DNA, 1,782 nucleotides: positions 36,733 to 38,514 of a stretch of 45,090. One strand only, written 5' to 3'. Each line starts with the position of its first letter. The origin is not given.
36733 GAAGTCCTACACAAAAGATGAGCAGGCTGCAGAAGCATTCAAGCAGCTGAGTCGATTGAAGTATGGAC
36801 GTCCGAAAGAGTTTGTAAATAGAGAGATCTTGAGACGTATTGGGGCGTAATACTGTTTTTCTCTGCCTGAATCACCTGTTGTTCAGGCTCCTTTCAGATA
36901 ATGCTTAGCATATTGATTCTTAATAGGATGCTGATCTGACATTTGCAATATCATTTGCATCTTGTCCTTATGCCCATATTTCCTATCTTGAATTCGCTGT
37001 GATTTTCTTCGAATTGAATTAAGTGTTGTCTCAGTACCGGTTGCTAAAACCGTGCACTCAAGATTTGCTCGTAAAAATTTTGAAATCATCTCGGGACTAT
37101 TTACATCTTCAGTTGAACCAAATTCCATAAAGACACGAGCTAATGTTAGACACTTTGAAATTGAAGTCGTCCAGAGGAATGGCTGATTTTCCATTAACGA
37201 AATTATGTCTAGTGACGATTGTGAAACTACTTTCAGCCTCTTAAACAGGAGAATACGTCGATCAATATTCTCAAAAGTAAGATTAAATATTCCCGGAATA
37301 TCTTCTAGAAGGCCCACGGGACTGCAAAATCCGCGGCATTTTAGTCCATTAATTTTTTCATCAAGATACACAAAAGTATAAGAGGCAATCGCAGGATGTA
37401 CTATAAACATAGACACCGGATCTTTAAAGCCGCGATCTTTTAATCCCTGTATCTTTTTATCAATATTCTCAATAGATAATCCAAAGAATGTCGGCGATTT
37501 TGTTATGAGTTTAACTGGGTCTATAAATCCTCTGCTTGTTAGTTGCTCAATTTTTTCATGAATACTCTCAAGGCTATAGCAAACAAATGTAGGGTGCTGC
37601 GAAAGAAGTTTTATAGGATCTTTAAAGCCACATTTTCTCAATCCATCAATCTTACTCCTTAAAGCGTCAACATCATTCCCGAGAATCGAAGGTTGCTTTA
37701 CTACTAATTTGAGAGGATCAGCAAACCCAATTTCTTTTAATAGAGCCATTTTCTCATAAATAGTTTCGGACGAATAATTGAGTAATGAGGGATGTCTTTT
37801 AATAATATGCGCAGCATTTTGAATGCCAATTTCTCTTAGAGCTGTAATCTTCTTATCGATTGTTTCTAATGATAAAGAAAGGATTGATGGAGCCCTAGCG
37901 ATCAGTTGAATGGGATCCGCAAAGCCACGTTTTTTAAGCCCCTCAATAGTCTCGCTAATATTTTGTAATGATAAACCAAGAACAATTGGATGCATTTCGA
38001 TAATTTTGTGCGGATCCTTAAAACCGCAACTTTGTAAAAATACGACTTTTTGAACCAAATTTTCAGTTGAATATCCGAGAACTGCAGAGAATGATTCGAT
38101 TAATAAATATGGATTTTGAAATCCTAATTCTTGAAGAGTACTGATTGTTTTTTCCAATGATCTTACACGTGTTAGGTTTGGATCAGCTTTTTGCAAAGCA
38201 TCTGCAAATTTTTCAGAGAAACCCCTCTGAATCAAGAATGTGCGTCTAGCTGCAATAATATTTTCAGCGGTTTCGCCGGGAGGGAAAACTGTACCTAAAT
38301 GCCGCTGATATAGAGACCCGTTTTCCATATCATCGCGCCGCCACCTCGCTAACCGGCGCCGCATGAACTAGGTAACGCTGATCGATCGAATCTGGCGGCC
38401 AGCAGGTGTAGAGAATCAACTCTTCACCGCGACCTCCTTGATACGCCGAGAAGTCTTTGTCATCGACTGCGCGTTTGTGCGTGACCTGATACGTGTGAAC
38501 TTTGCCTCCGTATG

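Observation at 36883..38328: AT-rich island encoding ten exact 33-aa mTERF-like repeats, abutting the sortase stop codon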

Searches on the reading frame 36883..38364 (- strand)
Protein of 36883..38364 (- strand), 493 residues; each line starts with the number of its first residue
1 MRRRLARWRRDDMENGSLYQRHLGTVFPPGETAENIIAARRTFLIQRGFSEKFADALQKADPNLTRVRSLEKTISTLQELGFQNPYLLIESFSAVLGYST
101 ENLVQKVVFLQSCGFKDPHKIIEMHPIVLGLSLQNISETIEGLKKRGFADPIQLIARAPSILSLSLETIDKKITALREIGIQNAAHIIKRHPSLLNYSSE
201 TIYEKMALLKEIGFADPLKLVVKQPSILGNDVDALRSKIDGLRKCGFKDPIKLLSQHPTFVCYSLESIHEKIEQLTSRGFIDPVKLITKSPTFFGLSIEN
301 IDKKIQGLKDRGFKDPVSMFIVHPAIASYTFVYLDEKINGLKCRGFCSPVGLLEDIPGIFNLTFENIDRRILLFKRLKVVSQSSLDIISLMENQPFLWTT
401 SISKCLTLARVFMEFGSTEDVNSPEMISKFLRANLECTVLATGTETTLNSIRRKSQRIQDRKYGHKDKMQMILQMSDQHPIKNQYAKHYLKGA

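Call 3: search_protein_families(library=pfam, proteins=[window:36883-38328:-], max_evalue=1)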
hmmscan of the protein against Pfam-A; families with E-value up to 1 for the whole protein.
window:36883-38328:- (481 aa): 5 families
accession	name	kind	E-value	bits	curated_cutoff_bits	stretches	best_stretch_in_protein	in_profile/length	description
PF02536.19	mTERF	-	8.2e-30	104.2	23.1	3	124-268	146-296/314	mTERF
PF08279.18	HTH_11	-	0.0015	18.8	25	0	150-169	25-44/55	HTH domain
PF13669.12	Glyoxalase_4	-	0.096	13.4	27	0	279-302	69-92/109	Glyoxalase/Bleomycin resistance protein/Dioxygenase superfamily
PF24498.1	Ig_TMEM131L_3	-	0.12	12.8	28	0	130-170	45-85/100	TMEM131L third Ig-like domain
PF08946.15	Osmo_CC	-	0.68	10.7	24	0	154-182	21-45/46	Osmosensory transporter coiled coil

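Call 4: search_solved_structures(query=window:36883-38328:-, max_evalue=1, show_alignments=2)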
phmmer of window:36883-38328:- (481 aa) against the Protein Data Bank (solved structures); distinct sequences matched with E-value up to 1: 3.
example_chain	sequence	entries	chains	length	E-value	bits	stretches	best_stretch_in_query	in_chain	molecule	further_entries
3m66_A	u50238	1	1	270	3.3e-05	26.6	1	90-204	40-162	mTERF domain-containing protein 1, mitochondrial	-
6z1p_BY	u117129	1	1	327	0.02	17.4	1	173-272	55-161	mS93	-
2p4h_X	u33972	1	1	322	0.79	12.2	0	374-447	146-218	Vestitone reductase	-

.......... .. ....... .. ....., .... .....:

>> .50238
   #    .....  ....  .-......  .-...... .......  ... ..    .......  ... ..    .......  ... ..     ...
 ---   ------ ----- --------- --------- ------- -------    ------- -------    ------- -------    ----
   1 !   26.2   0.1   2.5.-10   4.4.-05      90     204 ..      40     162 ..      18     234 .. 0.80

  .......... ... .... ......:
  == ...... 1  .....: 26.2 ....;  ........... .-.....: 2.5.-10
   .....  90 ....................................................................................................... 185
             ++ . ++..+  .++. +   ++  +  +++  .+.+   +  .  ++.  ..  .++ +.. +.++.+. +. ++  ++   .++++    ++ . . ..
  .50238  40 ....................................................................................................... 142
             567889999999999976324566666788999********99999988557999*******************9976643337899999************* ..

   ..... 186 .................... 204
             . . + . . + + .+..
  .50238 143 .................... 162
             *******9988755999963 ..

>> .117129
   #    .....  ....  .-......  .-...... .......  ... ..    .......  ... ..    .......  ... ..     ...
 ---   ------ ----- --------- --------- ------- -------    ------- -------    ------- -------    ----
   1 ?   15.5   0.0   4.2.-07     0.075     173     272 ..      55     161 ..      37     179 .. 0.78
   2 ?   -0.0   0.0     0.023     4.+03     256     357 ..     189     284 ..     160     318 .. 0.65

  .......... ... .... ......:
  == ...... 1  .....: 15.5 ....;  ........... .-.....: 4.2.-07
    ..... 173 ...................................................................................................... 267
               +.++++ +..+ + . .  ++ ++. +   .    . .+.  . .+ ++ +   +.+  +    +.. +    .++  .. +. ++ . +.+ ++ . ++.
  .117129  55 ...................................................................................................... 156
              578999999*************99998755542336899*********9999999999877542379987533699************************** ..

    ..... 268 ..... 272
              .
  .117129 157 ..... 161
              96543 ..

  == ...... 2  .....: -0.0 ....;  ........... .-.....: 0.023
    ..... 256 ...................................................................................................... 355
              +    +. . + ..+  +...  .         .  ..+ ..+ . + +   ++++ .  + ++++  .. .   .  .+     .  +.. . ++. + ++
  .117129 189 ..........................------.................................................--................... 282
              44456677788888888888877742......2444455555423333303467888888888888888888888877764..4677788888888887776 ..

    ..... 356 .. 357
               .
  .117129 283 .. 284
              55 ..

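Call 5: find_homologous_proteins(query=window:36883-38328:-, max_evalue=0.001)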
Query window:36883-38328:- (481 aa): 5 proteins with E <= 0.001 among 8000 candidates.
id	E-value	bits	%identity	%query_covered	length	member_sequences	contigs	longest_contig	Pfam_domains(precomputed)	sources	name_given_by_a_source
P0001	2.1e-75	273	34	60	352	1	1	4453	PF02536.20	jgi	-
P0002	4.9e-65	239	37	67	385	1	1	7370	PF02536.20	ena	-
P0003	5.6e-42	163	37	53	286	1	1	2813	PF02536.20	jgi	-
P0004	8.0e-39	152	32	54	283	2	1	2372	PF02536.20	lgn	-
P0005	2.3e-4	39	30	16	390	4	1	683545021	PF02536.20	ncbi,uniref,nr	ncbi:uncharacterized protein LOC131062939 [Cryptomeria japonica]|uniref:uncharacterized protein LOC1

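Call 6: find_encoding_contigs(protein=window:36883-38364:-, flank=10000, max_places=6)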
Protein window:36883-38364:- (493 aa): 1 contig read that carries it; 1 place shown.
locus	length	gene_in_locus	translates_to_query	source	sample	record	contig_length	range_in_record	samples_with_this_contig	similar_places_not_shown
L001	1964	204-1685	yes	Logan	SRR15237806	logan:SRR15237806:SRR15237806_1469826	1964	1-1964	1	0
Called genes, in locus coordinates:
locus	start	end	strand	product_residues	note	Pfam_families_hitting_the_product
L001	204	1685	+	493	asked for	-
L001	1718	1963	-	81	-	?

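Call 17: search_protein_representatives(protein=window:36883-38328:-)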
Query: 481 residues. Proteins with E-value up to 0.001 (for the whole library): 1056; up to 1e-10: 326; up to 1e-30: 66. The best 150 are listed.
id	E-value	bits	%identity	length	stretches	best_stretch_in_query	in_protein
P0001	6.6e-76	272.9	44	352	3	193-359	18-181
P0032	3.1e-75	270.7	35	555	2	24-315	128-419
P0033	7.2e-69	249.7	31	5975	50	361-412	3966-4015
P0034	2.5e-68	247.9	37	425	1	121-478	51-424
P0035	1.0e-66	242.6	37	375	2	197-480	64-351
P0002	1.6e-65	238.7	41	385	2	259-477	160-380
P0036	2.4e-65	238.1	37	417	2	226-480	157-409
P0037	3.4e-60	221.1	36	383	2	197-460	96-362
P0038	4.8e-56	207.4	37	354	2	225-480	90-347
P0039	1.1e-54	202.9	30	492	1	25-450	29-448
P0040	2.7e-54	201.6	26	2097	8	125-318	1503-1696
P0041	2.1e-53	198.7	41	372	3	201-303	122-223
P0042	1.7e-51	192.4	45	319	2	254-436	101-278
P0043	9.9e-50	186.6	34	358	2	83-324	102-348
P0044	1.5e-48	182.7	34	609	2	68-366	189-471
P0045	2.3e-47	178.8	35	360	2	266-478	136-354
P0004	2.6e-39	152.3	39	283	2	57-186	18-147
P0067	6.0e-36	141.2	28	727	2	124-307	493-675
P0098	8.1e-30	121.0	30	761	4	58-268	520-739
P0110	7.3e-27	111.2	34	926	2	98-258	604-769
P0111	1.1e-26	110.6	25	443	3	99-328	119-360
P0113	8.9e-26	107.6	33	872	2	58-263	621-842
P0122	6.0e-23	98.3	31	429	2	138-268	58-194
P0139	5.4e-21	91.9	31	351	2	142-298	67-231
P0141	1.2e-20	90.7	29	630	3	64-216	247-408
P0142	1.3e-20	90.6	26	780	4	173-299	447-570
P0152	6.7e-20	88.3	30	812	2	41-318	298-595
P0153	1.4e-19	87.2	27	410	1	108-380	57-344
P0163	1.3e-18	84.0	32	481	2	170-334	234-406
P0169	2.3e-18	83.2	33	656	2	58-209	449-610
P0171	4.6e-18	82.2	24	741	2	89-288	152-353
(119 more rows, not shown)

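Call 31: find_related_loci(query=A2, collection=genome_contigs, flank=8000)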
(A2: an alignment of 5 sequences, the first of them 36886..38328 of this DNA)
Query A2 (481 aa) in genome_contigs; peptide patterns used: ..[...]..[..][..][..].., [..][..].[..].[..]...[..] (x = any residue, [..] = any of these).
99 stretches matched a pattern; 5 encode a relative of the query (tblastn E <= 1e-3); 5 distinct loci.
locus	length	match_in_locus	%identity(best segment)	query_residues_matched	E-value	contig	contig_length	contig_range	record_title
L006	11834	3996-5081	37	19-477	4e-68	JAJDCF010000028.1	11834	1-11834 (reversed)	MAG: Patescibacteria group bacterium isolate OFTM208 OFTM208_27, whole genome shotgun sequence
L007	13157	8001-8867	39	25-479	1e-42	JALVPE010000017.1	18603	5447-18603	MAG: Candidatus Moraniibacteriota bacterium isolate A3_metabat1_scaf2bin.079 A3_NODE_1502_length_18603_cov_3.192520, who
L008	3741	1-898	39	22-477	2e-42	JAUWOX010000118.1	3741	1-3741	MAG: bacterium isolate CSMAG_2461 CSMAG_2461_k141_418965_length_3741_cov_5.0000, whole genome shotgun sequence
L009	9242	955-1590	29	18-429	1e-23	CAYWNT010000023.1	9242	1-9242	MAG TPA_asm: uncultured Gammaproteobacteria bacterium isolate SRP077602_co7_178 genome assembly, contig: NODE_32946_leng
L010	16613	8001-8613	43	57-399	4e-23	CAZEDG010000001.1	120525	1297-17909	MAG TPA_asm: uncultured Candidatus Saccharibacteria bacterium isolate SRP278252_co2_772 genome assembly, contig: NODE_19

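Call 34: find_related_loci(query=A2, collection=viral_contigs, flank=8000)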
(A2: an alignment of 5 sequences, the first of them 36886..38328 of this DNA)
Query A2 (481 aa) in viral_contigs; peptide patterns used: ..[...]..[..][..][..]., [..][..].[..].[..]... (x = any residue, [..] = any of these).
97 stretches matched a pattern, but none encodes a relative of the query by tblastn (E <= 1e-3).

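Call 35: find_homologous_proteins(query=A1, max_evalue=0.00001)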
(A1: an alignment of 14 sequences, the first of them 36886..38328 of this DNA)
Query A1 (14 sequences) (481 aa, profile of the alignment): 8 proteins with E <= 0.00001 among 8000 candidates.
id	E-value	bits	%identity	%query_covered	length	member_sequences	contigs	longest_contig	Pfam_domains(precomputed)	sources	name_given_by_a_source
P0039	9.3e-163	560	30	93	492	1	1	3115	PF02536.20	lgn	-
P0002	1.8e-159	549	37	67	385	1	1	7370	PF02536.20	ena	-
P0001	2.8e-117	410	34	60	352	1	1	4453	PF02536.20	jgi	-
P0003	1.4e-100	355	37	53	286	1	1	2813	PF02536.20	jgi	-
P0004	4.9e-97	343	32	54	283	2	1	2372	PF02536.20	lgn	-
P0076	1.1e-59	220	41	31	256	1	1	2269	PF02536.20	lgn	-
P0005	9.2e-8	50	30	16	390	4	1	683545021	PF02536.20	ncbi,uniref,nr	ncbi:uncharacterized protein LOC131062939 [Cryptomeria japonica]|uniref:uncharacterized protein LOC1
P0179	4.1e-7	47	29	25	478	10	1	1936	PF02536.20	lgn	-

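Call 39: predict_structure(alignment_id=A1)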
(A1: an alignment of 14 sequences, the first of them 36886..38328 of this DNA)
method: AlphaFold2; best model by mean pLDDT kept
length: 481 residues; sequences in the alignment: 14
mean_pLDDT: 87.7   pTM: 0.61
mean pLDDT of the five models: 87.7, 87.6, 87.6, 86.4, 86.2
residues with pLDDT >= 90: 238; 70-90: 217; 50-70: 21; < 50: 5
segments of 3 or more residues with pLDDT < 50: 1-4
pLDDT, mean of each block of 10 residues (from residue 1): 48 63 80 85 82 73 88 87 84 93 92 90 93 91 90 89 86 85 83 89 87 81 90 92 86 92 94 90 92 96 93 92 97 95 92 95 88 91 87 92 88 90 95 93 94 91 91 80 35
secondary structure, 60 per line:
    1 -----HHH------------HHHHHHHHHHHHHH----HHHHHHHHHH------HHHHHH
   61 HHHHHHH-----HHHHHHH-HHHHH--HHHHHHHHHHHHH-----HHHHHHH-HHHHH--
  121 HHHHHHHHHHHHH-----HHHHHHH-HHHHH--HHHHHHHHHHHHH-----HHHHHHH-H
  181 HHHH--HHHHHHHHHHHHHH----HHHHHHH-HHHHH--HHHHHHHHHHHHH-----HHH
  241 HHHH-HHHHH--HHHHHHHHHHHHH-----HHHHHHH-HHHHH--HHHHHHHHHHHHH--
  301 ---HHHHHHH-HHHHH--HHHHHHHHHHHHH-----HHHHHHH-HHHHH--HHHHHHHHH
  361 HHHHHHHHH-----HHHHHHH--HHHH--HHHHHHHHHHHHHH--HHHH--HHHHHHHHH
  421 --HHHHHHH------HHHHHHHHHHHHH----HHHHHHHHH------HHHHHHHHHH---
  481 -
elements in order: H21-34 H39-48 H55-67 H73-79 H81-85 H88-100 H106-112 H114-118 H121-133 H139-145 H147-151 H154-166 H172-178 H180-184 H187-200 H205-211 H213-217 H220-232 H238-244 H246-250 H253-265 H271-277 H279-283 H286-298 H304-310 H312-316 H319-331 H337-343 H345-349 H352-369 H375-381 H384-387 H390-403 H406-409 H412-420 H423-429 H436-448 H453-461 H468-477

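Call 42: fold_search(model_id=the predicted structure, library=pdb)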
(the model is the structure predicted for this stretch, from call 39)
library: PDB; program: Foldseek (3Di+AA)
matches with E <= 10: 32; with E <= 0.001: 9
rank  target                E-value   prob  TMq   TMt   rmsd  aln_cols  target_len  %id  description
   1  3m66                  1.8e-05  1.00  0.39  0.66   3.0       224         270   21  Crystal structure of human Mitochondrial Transcription Termination Factor 3 (released 2010-05-05)
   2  3n6s_A                2.1e-05  1.00  0.45  0.60   4.8       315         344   20  Crystal structure of human mitochondrial mTERF in complex with a 15-mer DNA encompassing the tRNALeu(UUR) binding sequ (released 2010-06-16)
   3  3n7q_A                4.0e-05  1.00  0.37  0.55   6.2       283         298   19  Crystal structure of human mitochondrial mTERF fragment (aa 99-399) in complex with a 12-mer DNA encompassing the tRNA (released 2010-06-16)
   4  3mva_O                9.3e-05  1.00  0.37  0.52  11.1       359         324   15  Crystal structure of human MTERF1 bound to the termination sequence (released 2010-06-30)
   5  5cky_O                1.5e-04  1.00  0.40  0.57   3.9       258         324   20  Crystal Structure of the MTERF1 R162A substitution bound to the termination sequence. (released 2015-11-25)
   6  5crk_O                1.6e-04  1.00  0.47  0.65   5.2       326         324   16  Crystal Structure of the MTERF1 F243A substitution bound to the termination sequence. (released 2015-11-25)
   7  5crj_O                2.5e-04  1.00  0.47  0.66   5.4       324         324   17  Crystal Structure of the MTERF1 F322A substitution bound to the termination sequence. (released 2015-11-25)
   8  5co0_O                3.5e-04  1.00  0.48  0.68   4.7       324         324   18  Crystal Structure of the MTERF1 Y288A substitution bound to the termination sequence. (released 2015-11-25)
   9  3mvb_O                7.0e-04  1.00  0.40  0.56   8.1       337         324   15  Crystal structure of a triple RFY mutant of human MTERF1 bound to the termination sequence (released 2010-06-30)
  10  7o9k_A2               2.5e-03  1.00  0.26  0.47   6.6       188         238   20  Human mitochondrial ribosome large subunit assembly intermediate with MTERF4-NSUN4, MRM2, MTG1, the MALSU module, GTP (released 2021-06-30)
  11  4fp9_B                2.6e-03  1.00  0.28  0.49   8.7       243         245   16  Human MTERF4-NSUN4 protein complex (released 2012-09-12)
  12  9hcg_y                3.0e-03  1.00  0.28  0.51   9.6       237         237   16  Mouse mitoribosome large subunit assembly intermediate bound to NSUN4, METRF4, MRM2, GTPBP7 and MALSU1-L0R8F8-mt-ACP c (released 2025-06-18)
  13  6z1p_BY               5.9e-03  1.00  0.41  0.57   8.1       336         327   16  Structure of the mitochondrial ribosome from Tetrahymena thermophila (released 2020-06-24)
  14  7of3_G                6.6e-03  1.00  0.26  0.47   6.1       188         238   19  Structure of a human mitochondrial ribosome large subunit assembly intermediate in complex with MTERF4-NSUN4 (dataset2 (released 2021-05-19)
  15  4fzv_B                2.3e-02  1.00  0.25  0.48   3.4       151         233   20  Crystal structure of the human MTERF4:NSUN4:SAM ternary complex (released 2012-10-03)
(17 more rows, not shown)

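Call 49: search_protein_families(library=pfam, proteins=[L007:261-1790:+, L007:2605-6474:+, L007:6570-7796:+, L007:9137-11962:+, L007:12018-12968:+, L006:237-929:+, L006:988-3174:+, L006:3176-3883:+, L006:5104-5427:-], max_evalue=0.001)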
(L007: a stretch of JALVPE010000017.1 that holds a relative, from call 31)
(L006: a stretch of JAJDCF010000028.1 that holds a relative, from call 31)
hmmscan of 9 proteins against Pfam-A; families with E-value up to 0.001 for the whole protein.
L007:261-1790:+ (509 aa): 4 families
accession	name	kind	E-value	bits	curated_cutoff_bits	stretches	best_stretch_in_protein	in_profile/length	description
PF12072.13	RNase_Y_N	-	1.9e-32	112.8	32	1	10-192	6-199/201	RNase Y N-terminal region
PF01966.28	HD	-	3.3e-18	66.5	22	1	327-417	3-115/116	HD domain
PF00013.35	KH_1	-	2e-08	34.3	21.5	1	201-258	2-63/66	KH domain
PF08668.18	HDOD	-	0.00021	21.3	22.9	0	325-363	95-134/196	HDOD domain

L007:2605-6474:+ (1289 aa): 5 families
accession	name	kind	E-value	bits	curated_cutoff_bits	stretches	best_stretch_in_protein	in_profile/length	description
PF13507.12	GATase_5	-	6.1e-105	350.4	27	1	1022-1286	1-260/260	CobB/CobQ-like glutamine amidotransferase domain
PF22689.1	FGAR-AT_PurM_N-like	-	5.6e-52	176.1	27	1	634-787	1-159/160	FGAR-AT PurM_N-like domain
PF02769.27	AIRS_C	-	5.5e-45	153.8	23.1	2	419-574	2-154/156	AIR synthase related protein, C-terminal domain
PF18076.6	FGAR-AT_N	-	3.4e-10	40.4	26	1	25-134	3-107/115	Formylglycinamide ribonucleotide amidotransferase N-terminal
PF18072.6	FGAR-AT_linker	-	1.7e-05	25.7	26.6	1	178-207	21-49/50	Formylglycinamide ribonucleotide amidotransferase linker domain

L007:6570-7796:+ (408 aa): 1 family
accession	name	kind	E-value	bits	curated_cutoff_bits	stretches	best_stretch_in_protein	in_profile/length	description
PF02769.27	AIRS_C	-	5.8e-05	23.7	23.1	1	285-385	61-148/156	AIR synthase related protein, C-terminal domain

L007:9137-11962:+ (941 aa): 17 families
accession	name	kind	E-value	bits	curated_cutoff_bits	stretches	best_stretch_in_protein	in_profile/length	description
PF17760.6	UvrA_inter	-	4.5e-24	84.9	23.3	1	146-254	2-108/109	UvrA interaction domain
PF00005.33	ABC_tran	-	4.3e-23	82.9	25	1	629-866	1-137/137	ABC transporter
PF17755.6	UvrA_DNA-bind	-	2.2e-21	76.6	23.2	1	304-403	2-110/110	UvrA DNA-binding domain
PF02463.25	SMC_N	-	1.6e-17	64.1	40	2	618-908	4-210/220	RecF/RecN/SMC N terminal domain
PF13304.12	AAA_21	-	1e-09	39.4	27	0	830-893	233-296/304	AAA domain, putative AbiEii toxin, Type IV TA system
PF13555.12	AAA_29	-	2.1e-07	31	27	0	31-55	14-38/61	P-loop containing region of AAA domain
PF20703.3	nSTAND1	-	3.6e-06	27.3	27.1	0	25-65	19-59/379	Novel STAND NTPase 1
PF13671.12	AAA_33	-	7e-06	26.8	27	0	642-662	2-22/143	AAA domain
PF13175.12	AAA_15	-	7.6e-06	26.2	32.1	0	18-95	5-72/374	AAA ATPase domain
PF03193.22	RsgA_GTPase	-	1.1e-05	25.7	30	0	619-667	86-135/174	RsgA GTPase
PF13401.12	AAA_22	-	1.2e-05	26.1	27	0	640-664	6-30/130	AAA domain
PF13191.12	AAA_16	-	2e-05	25.6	32.6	0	641-662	26-47/167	AAA ATPase domain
PF13481.12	AAA_25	-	6.3e-05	23.1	27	0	35-62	29-56/195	AAA domain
PF25199.1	nSTAND_NTPase5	-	6.4e-05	23.2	34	0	845-914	61-123/145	Novel STAND NTPase 5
PF00684.25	DnaJ_CXXCXGXG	-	8.2e-05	23.2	32.7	0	744-775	17-51/65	DnaJ central domain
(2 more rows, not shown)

L007:12018-12968:+ (316 aa): 0 families

L006:237-929:+ (230 aa): 1 family
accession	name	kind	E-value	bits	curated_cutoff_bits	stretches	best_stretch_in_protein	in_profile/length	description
PF01594.21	AI-2E_transport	-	1.5e-40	139.8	34.3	1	3-202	126-326/327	AI-2E family transporter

L006:988-3174:+ (728 aa): 8 families
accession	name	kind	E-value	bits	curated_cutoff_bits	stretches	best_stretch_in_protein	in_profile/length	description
PF01580.24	FtsK_SpoIIIE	-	1.6e-60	204.8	24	1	371-558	2-221/221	FtsK/SpoIIIE family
PF17854.6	FtsK_alpha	-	3.2e-30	104.7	22.9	1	264-363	1-101/101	FtsK alpha domain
PF09397.16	FtsK_gamma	-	2.7e-24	85.1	30.6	1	665-725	2-62/63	Ftsk gamma domain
PF13491.11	FtsK_4TM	-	3.9e-10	40.1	23.1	1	53-175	47-168/171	4TM region of DNA translocase FtsK/SpoIIIE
PF20703.3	nSTAND1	-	6.7e-06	26.4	27.1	1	392-553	18-159/379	Novel STAND NTPase 1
PF12846.13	AAA_10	-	0.00013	21.5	27.5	0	406-449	20-59/362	AAA-like domain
PF01935.23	DUF87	-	0.00025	21.6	23.2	1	397-530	11-108/220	Helicase HerA, central domain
PF13401.12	AAA_22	-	0.00036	21.3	27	1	409-534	7-103/130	AAA domain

L006:3176-3883:+ (235 aa): 1 family
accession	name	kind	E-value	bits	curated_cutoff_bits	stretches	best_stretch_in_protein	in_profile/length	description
PF04452.19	Methyltrans_RNA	-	2.6e-44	151.2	23.9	1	74-232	3-165/165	RNA methyltransferase domain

L006:5104-5427:- (107 aa): 3 families
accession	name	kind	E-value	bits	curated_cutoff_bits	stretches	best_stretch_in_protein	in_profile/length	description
PF06103.16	DUF948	-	5e-05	23.8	37.2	1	15-91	12-87/89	Bacterial protein of unknown function (DUF948)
PF06005.17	ZapB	-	0.00027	21.8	31.5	1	37-94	11-68/71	Cell division protein ZapB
PF04912.19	Dynamitin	-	0.00082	19.2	31.8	1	33-104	91-163/396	Dynamitin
